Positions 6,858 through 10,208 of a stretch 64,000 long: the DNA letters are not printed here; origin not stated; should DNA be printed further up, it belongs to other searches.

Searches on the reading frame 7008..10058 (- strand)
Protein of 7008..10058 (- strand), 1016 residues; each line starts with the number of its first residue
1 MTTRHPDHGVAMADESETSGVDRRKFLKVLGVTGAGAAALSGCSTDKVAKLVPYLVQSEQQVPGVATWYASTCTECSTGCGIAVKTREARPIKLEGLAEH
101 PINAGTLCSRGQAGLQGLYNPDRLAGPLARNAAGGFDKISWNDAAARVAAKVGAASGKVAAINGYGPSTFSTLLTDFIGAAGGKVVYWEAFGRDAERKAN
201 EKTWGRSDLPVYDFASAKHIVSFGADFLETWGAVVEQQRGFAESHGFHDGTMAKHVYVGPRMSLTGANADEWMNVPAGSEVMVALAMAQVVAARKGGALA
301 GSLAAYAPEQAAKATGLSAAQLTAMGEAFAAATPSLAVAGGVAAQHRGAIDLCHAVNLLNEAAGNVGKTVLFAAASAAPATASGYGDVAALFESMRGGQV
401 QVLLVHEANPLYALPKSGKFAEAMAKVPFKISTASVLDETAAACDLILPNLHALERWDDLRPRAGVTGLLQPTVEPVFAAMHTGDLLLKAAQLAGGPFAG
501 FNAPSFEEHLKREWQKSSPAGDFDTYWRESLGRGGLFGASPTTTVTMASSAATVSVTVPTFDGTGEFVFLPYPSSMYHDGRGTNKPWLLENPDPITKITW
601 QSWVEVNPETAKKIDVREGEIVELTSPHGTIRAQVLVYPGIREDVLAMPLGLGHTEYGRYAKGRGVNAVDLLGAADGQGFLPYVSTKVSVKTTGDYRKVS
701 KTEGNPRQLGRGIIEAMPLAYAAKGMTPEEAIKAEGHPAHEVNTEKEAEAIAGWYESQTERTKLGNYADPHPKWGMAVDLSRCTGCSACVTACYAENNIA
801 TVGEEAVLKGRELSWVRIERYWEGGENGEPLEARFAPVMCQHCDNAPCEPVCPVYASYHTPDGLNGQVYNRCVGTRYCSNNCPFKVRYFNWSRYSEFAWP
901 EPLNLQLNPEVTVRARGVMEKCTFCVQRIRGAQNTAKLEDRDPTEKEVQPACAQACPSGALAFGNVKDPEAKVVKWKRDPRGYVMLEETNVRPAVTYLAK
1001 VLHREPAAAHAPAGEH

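Call 59: search_protein_families(library=pfam, proteins=[window:7008-10058:-], max_evalue=0.000001)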
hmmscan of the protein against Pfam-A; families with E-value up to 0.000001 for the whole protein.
window:7008-10058:- (1016 aa): 5 families
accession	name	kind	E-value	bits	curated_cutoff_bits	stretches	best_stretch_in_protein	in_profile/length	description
PF00384.28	Molybdopterin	-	3e-17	63.1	24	1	123-457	1-317/353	Molybdopterin oxidoreductase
PF04879.21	Molybdop_Fe4S4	-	2.6e-13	50.1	22.7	1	67-120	2-55/55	Molybdopterin oxidoreductase Fe4S4 domain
PF12838.12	Fer4_7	-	3.4e-13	50.3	27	0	782-854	1-50/52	4Fe-4S dicluster domain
PF01568.27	Molydop_binding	-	3.9e-13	49.8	26.8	1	602-669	30-92/110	Molydopterin dinucleotide binding domain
PF13247.11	Fer4_11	-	6.5e-10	39.6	26.2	1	833-893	3-65/100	4Fe-4S dicluster domain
